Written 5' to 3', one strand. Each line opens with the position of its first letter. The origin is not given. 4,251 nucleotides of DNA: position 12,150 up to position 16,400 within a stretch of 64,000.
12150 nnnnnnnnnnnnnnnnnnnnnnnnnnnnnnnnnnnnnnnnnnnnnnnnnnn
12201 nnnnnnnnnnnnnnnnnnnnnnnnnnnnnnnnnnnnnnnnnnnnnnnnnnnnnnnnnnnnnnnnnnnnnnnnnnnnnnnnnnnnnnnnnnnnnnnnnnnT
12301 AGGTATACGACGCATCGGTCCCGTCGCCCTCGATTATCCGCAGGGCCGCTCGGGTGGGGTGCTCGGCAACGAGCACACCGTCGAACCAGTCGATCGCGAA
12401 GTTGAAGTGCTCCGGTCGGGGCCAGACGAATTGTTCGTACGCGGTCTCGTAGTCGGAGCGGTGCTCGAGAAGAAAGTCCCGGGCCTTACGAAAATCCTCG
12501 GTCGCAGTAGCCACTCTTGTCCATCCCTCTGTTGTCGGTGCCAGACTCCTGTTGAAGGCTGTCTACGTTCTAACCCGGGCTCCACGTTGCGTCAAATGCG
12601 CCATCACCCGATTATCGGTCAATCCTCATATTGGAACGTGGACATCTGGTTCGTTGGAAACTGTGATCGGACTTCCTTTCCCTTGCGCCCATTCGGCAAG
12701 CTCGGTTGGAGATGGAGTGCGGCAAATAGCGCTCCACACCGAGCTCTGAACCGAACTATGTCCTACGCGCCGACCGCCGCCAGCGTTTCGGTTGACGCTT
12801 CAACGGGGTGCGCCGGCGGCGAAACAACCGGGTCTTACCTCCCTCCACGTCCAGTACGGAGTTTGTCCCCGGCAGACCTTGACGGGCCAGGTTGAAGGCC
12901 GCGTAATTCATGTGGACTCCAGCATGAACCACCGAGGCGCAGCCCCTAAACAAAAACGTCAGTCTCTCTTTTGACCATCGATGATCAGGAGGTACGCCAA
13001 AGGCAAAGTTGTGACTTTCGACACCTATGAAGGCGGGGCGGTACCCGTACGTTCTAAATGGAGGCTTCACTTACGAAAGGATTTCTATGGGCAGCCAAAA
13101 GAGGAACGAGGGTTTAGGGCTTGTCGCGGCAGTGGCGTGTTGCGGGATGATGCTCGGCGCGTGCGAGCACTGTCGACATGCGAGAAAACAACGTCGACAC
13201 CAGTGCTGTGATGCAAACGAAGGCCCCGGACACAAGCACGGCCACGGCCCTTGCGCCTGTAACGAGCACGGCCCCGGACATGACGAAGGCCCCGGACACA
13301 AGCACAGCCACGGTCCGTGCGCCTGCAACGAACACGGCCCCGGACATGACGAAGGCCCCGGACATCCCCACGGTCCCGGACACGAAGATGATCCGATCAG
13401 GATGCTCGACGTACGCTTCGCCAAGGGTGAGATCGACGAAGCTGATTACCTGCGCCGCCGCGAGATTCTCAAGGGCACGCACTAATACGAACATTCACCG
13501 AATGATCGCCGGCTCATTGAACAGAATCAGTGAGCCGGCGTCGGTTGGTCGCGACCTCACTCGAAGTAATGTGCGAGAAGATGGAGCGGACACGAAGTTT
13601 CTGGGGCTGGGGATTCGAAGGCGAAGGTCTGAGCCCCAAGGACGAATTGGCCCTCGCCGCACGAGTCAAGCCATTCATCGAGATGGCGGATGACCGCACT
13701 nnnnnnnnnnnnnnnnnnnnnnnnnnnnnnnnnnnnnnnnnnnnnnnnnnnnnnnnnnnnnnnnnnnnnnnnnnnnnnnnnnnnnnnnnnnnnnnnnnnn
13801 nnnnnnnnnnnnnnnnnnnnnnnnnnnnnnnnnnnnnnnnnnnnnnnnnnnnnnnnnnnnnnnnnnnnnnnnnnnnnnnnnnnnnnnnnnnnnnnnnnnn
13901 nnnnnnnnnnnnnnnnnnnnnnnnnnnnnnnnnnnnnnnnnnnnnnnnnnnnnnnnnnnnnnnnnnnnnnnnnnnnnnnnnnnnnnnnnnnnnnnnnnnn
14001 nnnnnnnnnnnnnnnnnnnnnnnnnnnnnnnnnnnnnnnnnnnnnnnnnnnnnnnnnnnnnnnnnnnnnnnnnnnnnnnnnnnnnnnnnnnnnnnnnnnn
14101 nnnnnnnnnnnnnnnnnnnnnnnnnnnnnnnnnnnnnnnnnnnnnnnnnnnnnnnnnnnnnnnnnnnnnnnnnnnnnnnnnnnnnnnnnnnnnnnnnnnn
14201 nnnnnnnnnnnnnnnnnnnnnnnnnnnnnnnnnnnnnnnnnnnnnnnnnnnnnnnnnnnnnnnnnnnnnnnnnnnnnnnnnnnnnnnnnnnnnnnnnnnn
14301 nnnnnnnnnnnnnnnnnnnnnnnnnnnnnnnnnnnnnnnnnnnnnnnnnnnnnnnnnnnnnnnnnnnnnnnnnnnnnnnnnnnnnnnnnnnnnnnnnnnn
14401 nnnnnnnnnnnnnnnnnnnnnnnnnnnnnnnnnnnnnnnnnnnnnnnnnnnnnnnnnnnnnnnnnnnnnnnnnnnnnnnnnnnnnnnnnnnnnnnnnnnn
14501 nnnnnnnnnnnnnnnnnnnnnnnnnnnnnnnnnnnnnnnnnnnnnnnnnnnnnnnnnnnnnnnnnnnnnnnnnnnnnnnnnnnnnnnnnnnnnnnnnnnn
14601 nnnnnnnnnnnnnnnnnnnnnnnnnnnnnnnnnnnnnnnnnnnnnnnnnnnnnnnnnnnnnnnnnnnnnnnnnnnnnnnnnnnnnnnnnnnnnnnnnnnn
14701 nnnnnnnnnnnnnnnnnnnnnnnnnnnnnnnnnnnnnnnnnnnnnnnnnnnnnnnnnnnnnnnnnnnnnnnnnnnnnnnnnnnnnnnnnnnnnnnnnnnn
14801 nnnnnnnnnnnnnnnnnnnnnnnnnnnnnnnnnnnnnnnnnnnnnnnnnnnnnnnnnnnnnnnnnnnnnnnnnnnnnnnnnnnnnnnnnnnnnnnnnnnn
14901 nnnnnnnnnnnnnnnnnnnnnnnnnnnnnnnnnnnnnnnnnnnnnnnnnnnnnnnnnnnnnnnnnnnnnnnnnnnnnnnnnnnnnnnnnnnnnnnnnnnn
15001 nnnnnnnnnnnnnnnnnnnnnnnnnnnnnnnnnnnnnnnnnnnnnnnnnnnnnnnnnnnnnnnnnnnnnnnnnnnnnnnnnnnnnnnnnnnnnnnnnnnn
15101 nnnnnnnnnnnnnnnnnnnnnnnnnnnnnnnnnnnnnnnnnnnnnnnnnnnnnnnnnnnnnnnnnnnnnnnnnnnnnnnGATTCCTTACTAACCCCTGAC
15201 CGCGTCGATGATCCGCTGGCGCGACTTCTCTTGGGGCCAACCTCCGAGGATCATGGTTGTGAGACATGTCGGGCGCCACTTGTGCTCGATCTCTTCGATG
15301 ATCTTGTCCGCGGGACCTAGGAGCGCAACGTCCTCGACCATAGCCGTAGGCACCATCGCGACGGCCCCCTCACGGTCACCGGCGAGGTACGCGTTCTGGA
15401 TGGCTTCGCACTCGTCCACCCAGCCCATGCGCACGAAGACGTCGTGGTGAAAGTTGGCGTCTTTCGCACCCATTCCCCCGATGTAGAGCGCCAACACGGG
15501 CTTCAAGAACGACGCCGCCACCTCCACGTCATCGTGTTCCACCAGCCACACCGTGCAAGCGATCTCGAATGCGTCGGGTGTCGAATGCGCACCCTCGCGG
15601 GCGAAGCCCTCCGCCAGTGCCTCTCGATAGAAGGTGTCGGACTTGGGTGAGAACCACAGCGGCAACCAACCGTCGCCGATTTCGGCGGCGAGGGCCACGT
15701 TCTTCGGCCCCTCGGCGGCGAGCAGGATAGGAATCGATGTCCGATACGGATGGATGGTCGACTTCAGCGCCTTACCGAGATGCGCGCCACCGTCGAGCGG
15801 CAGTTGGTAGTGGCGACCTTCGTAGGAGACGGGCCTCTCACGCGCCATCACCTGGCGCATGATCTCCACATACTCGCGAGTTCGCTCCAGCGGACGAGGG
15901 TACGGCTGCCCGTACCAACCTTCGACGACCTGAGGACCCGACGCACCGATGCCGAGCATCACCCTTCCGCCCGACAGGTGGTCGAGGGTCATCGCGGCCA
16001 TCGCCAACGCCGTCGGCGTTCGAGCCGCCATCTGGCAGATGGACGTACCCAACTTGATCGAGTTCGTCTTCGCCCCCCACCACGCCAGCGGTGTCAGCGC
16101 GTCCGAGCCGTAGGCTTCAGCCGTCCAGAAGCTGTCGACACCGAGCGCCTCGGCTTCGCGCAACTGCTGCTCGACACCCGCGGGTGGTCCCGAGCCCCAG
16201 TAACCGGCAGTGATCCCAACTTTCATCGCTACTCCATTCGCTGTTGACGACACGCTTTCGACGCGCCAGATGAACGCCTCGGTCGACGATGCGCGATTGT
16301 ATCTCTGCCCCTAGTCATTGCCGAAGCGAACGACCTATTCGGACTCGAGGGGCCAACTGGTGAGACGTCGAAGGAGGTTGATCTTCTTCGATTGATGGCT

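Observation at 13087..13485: Metallothionein-like His/Cys repeat protein fused to a SHOCT domain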

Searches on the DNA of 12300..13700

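Call 10: search_rna_families(source=window, start=12300, end=13700, threshold=evalue, max_evalue=1)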
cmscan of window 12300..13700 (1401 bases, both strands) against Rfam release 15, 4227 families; matches with E-value up to 1: 1.
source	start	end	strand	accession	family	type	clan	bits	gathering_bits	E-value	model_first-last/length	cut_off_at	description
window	13597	13637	-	RF01792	eiav_FSE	Cis-reg; frameshift_element;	-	15.7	40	0.97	1-25/35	no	ribosomal frameshift site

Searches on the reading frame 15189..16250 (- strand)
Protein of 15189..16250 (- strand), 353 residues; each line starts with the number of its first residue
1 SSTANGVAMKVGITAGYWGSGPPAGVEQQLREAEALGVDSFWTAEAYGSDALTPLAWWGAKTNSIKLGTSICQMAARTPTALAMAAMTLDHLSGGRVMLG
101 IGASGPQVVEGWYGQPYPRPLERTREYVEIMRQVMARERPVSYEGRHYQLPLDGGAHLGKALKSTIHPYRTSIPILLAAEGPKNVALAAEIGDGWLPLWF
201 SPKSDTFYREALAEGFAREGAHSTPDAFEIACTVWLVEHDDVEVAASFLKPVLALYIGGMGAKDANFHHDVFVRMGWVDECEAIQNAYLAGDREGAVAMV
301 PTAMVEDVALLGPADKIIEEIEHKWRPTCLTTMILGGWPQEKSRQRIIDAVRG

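Call 13: search_protein_families(library=pfam, proteins=[window:15189-16250:-], max_evalue=0.001)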
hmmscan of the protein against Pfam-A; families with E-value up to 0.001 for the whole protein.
window:15189-16250:- (353 aa): 1 family
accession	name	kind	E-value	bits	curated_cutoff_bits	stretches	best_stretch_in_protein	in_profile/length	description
PF00296.26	Bac_luciferase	-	4.3e-67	227.1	27.9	1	22-323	21-306/314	Luciferase-like monooxygenase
